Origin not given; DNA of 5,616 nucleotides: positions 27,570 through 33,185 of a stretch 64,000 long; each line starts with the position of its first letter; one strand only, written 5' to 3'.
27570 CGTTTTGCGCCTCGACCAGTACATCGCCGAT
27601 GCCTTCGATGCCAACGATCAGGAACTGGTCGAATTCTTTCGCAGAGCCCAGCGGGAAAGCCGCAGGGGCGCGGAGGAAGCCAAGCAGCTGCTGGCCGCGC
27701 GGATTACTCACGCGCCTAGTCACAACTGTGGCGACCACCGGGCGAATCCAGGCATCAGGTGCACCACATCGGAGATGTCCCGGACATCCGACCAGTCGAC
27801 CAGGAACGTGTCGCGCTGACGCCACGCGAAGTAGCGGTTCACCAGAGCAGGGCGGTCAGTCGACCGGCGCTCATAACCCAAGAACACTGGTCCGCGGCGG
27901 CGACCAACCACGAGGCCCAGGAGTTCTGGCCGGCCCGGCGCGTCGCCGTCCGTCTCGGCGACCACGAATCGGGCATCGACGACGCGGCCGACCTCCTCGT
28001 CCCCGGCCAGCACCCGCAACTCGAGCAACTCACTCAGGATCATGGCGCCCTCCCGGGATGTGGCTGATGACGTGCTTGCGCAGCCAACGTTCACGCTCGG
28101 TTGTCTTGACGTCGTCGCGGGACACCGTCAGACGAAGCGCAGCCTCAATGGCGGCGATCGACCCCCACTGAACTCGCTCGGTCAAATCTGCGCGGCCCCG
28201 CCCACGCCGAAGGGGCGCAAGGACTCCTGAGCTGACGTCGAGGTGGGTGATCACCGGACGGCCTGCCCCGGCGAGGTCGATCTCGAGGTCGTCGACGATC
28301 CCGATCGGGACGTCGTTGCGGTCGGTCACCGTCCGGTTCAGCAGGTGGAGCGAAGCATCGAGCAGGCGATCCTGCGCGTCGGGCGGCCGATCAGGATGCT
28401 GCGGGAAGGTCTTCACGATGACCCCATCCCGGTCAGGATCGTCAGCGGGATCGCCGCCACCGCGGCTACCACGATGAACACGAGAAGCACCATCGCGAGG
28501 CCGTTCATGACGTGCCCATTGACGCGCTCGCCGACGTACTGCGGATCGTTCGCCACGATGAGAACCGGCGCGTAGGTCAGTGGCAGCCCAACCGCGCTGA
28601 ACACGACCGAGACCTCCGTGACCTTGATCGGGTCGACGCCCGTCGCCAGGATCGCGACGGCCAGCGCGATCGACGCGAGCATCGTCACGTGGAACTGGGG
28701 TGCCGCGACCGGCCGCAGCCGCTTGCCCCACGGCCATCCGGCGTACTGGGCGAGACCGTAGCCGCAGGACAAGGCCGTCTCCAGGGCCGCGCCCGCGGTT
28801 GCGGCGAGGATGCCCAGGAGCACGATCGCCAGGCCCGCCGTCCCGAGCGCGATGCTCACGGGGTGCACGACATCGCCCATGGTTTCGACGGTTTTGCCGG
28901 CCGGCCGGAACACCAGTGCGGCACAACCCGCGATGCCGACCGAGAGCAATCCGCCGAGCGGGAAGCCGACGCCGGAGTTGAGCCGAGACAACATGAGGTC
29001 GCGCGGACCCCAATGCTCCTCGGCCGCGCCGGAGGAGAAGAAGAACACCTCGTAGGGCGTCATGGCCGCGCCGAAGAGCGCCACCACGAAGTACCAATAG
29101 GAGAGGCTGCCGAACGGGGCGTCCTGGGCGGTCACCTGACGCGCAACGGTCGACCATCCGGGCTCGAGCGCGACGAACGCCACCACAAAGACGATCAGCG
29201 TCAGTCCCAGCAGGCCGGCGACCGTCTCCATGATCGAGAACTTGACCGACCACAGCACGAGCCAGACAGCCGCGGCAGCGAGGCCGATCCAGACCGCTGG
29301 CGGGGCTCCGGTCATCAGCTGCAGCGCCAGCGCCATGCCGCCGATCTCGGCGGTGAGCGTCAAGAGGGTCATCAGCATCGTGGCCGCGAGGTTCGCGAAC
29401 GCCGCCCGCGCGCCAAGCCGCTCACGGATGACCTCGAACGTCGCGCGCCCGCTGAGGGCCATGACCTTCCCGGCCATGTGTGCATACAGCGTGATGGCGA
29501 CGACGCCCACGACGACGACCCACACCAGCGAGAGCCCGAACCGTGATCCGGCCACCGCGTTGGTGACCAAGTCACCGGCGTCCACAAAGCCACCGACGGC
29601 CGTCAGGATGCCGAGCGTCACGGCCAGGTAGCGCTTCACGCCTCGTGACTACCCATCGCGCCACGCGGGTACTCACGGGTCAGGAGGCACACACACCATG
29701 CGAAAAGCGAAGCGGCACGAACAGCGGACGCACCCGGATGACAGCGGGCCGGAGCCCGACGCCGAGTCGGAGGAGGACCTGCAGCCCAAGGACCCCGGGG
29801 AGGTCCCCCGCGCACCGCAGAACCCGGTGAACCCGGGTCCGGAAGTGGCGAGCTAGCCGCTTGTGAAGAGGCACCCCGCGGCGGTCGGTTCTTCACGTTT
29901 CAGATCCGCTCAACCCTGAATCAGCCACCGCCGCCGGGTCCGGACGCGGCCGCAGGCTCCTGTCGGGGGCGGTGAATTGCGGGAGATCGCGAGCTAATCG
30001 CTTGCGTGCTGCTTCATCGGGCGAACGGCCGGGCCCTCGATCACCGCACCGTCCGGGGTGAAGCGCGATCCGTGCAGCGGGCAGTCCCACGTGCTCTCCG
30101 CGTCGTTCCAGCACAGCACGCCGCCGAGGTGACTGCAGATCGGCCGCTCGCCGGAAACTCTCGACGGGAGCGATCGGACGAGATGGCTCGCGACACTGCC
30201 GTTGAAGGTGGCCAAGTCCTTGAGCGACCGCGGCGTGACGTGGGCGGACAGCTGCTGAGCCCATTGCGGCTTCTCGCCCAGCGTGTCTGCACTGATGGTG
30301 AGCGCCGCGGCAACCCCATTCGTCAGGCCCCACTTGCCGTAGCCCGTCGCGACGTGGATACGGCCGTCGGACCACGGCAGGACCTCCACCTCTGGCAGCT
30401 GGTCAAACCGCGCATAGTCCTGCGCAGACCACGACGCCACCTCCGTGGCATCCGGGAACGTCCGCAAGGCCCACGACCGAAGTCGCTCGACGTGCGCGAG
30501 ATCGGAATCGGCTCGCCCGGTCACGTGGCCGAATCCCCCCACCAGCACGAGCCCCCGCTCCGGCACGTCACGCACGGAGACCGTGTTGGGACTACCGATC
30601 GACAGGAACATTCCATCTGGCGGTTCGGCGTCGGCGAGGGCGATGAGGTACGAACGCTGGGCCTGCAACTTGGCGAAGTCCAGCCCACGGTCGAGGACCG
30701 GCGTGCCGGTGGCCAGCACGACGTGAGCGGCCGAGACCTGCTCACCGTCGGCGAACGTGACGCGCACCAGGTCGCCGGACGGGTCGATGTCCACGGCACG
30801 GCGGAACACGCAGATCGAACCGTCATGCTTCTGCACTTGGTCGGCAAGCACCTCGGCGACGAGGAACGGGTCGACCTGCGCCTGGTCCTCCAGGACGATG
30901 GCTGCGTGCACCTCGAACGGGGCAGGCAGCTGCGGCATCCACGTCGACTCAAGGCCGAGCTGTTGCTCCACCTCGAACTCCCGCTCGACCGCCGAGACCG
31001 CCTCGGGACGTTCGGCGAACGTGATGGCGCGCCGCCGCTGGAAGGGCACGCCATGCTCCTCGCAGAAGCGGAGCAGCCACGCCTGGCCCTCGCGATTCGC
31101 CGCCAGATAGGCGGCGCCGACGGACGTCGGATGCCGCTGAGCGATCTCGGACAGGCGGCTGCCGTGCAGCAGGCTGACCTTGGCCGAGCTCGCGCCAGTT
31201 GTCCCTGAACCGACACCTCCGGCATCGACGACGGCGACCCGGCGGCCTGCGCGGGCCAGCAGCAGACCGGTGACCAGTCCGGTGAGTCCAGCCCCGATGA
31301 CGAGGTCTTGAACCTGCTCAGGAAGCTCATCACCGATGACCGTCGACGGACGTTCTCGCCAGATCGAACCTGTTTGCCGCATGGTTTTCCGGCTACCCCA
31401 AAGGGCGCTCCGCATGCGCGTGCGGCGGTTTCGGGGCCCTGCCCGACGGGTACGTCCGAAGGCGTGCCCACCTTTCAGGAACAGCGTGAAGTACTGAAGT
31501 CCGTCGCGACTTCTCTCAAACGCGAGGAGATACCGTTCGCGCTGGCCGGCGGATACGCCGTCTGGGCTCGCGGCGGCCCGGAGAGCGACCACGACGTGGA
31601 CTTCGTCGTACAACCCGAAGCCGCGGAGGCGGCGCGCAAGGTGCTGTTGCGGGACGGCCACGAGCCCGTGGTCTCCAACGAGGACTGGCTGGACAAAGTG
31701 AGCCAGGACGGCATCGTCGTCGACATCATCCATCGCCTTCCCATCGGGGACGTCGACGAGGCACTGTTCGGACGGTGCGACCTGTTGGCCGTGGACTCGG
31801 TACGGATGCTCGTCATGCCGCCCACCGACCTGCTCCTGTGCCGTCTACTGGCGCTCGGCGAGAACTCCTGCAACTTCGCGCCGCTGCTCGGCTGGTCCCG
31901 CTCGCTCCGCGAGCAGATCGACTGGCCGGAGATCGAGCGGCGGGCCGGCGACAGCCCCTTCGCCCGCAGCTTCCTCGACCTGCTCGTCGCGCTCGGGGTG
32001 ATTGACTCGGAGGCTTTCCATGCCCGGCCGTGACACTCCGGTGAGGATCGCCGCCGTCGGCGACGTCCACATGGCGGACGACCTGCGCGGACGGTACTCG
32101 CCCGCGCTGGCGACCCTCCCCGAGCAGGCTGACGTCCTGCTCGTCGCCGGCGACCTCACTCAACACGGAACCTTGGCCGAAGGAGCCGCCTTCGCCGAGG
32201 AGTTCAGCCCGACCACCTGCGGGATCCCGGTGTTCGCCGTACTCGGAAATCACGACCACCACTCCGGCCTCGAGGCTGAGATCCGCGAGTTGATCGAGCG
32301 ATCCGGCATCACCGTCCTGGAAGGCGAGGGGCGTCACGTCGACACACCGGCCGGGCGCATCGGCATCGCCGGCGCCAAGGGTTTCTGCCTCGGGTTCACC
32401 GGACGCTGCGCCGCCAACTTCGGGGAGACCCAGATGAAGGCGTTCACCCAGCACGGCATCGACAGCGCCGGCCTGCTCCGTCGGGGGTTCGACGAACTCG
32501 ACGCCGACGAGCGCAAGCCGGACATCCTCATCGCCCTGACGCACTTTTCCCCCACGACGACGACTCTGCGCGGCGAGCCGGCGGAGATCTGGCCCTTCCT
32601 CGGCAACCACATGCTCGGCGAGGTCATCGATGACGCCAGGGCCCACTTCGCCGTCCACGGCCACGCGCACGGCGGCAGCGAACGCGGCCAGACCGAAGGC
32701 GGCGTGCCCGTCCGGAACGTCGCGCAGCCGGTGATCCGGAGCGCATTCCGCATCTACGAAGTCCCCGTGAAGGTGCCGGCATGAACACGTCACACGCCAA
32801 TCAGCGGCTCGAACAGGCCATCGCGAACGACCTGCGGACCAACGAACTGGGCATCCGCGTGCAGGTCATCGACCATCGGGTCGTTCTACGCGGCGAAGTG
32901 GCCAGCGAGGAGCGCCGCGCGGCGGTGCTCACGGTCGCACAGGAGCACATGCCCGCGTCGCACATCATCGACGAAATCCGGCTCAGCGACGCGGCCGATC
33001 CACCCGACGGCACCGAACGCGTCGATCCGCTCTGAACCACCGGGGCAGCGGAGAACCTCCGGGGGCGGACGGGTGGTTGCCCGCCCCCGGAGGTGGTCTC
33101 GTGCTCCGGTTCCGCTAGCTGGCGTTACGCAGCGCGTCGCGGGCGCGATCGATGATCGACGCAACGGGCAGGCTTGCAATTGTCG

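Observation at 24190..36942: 12-kb general-stress island defined by 16 GNNT-N15/16-GGGTA promoter-like elements next to a SigB/SigF-like sigma factor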

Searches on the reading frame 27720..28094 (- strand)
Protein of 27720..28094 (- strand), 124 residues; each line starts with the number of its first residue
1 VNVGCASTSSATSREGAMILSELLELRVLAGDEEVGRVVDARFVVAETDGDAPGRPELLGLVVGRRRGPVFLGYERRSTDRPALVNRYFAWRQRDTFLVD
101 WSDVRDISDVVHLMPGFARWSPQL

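Call 10: search_protein_families(library=pfam, proteins=[window:27720-28094:-], max_evalue=0.01)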
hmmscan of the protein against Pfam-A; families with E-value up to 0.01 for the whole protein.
window:27720-28094:- (124 aa): 0 families

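Call 13: search_protein_families(library=ncbifam, proteins=[window:27720-28094:-], max_evalue=0.001)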
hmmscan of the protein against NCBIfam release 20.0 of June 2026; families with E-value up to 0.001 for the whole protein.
window:27720-28094:- (124 aa): 0 families

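Call 64: search_protein_families(library=pfam, proteins=[window:27720-28094:-], max_evalue=1)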
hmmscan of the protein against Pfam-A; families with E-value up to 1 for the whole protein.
window:27720-28094:- (124 aa): 0 families

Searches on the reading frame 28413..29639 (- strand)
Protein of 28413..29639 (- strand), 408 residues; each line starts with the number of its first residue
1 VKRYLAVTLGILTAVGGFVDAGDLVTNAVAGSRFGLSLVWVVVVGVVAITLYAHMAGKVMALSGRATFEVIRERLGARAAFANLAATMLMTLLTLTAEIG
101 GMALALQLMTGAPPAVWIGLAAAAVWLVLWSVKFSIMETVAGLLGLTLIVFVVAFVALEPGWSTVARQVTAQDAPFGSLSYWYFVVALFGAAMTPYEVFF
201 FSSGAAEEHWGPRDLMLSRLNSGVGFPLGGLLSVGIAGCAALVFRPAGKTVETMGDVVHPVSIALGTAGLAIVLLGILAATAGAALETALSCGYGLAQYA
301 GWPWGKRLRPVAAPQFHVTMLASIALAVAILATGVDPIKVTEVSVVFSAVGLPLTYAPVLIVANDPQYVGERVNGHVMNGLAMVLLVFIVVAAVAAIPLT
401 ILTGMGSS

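Call 11: search_protein_families(library=pfam, proteins=[window:28413-29639:-], max_evalue=0.01)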
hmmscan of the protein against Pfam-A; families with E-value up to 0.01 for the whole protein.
window:28413-29639:- (408 aa): 1 family
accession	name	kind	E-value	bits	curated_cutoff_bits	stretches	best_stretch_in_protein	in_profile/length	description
PF01566.24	Nramp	-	9.8e-46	156.9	29.8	1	25-375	2-356/357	Natural resistance-associated macrophage protein-like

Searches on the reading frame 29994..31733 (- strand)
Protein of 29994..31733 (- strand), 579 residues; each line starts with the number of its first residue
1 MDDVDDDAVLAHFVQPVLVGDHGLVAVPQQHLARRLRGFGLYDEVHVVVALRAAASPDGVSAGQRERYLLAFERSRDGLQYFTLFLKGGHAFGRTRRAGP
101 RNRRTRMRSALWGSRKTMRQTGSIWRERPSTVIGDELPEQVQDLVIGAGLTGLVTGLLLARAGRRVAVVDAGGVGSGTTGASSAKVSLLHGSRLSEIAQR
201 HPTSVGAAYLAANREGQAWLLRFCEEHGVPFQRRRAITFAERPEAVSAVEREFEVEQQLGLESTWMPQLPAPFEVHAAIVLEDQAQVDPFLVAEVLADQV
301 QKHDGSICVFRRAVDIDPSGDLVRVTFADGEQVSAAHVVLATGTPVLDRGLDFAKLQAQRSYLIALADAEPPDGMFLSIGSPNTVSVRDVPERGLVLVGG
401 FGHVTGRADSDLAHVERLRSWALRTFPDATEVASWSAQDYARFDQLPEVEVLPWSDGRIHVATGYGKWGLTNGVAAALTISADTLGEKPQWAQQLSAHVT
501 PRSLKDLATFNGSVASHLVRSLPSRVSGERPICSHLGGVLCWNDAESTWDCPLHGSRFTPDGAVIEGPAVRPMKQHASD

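Call 11: search_protein_families(library=pfam, proteins=[window:29994-31733:-], max_evalue=0.01)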
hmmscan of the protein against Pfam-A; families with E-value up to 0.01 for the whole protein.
window:29994-31733:- (579 aa): 10 families
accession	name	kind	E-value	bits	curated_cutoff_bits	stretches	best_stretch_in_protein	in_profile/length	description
PF01266.30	DAO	-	1.1e-37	130.8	27.9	1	144-479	3-349/353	FAD dependent oxidoreductase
PF00355.32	Rieske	-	8.7e-06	26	20.3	1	532-575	42-86/88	Rieske [2Fe-2S] domain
PF00890.30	FAD_binding_2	-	7.6e-05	22.5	20.4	1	144-240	3-104/414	FAD binding domain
PF01593.30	Amino_oxidase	-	0.00015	21.7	19.8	0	297-348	211-260/443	Flavin containing amine oxidoreductase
PF13454.12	NAD_binding_9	-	0.00017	22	21.8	1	302-344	112-154/155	FAD-NAD(P)-binding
PF07992.20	Pyr_redox_2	-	0.00017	21.6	26.1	0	144-171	146-173/291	Pyridine nucleotide-disulphide oxidoreductase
PF03486.20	HI0933_like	-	0.00029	20.8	50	0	144-235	4-97/244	HI0933-like protein Rossmann domain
PF01134.28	GIDA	-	0.0011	18.6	22.1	0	284-344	89-150/391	Glucose inhibited division protein A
PF13450.12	NAD_binding_8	-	0.002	18.8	21.9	1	145-177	1-33/68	NAD(P)-binding Rossmann-like domain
PF01494.25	FAD_binding_3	-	0.0045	16.7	22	1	142-171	3-32/349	FAD binding domain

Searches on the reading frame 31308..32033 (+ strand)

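Call 11: search_protein_families(library=pfam, proteins=[window:31308-32033:+], max_evalue=0.01)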
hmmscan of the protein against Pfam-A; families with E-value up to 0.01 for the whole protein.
window:31308-32033:+ (241 aa): 1 family
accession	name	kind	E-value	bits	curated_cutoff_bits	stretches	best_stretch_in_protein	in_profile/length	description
PF14907.12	NTP_transf_5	-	5.6e-09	36.4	31.2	1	64-226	61-241/249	Uncharacterised nucleotidyltransferase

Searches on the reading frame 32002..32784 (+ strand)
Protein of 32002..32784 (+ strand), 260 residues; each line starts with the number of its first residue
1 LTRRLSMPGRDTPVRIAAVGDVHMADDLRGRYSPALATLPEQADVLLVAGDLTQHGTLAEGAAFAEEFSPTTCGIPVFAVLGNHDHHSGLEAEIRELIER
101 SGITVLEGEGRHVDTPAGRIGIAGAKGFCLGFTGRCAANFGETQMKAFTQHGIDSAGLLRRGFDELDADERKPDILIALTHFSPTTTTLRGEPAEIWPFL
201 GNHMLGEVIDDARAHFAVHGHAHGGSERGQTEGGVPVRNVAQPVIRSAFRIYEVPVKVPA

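Call 11: search_protein_families(library=pfam, proteins=[window:32002-32784:+], max_evalue=0.01)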
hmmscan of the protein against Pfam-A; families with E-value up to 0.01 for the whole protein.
window:32002-32784:+ (260 aa): 2 families
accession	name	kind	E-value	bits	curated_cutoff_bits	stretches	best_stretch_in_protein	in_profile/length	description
PF00149.33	Metallophos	-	5.5e-14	53.5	21.5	1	15-224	2-190/191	Calcineurin-like phosphoesterase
PF12850.12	Metallophos_2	-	1.3e-05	25.7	27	1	15-95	2-76/154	Calcineurin-like phosphoesterase superfamily domain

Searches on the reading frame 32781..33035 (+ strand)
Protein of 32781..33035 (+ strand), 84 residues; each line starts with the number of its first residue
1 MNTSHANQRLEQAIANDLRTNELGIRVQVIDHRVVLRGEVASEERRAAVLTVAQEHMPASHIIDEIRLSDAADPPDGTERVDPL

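Call 11: search_protein_families(library=pfam, proteins=[window:32781-33035:+], max_evalue=0.01)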
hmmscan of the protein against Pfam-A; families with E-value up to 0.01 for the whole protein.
window:32781-33035:+ (84 aa): 1 family
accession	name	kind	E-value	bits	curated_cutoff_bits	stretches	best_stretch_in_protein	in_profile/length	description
PF04972.22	BON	-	1.3e-07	32.2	27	1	5-67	4-66/69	BON domain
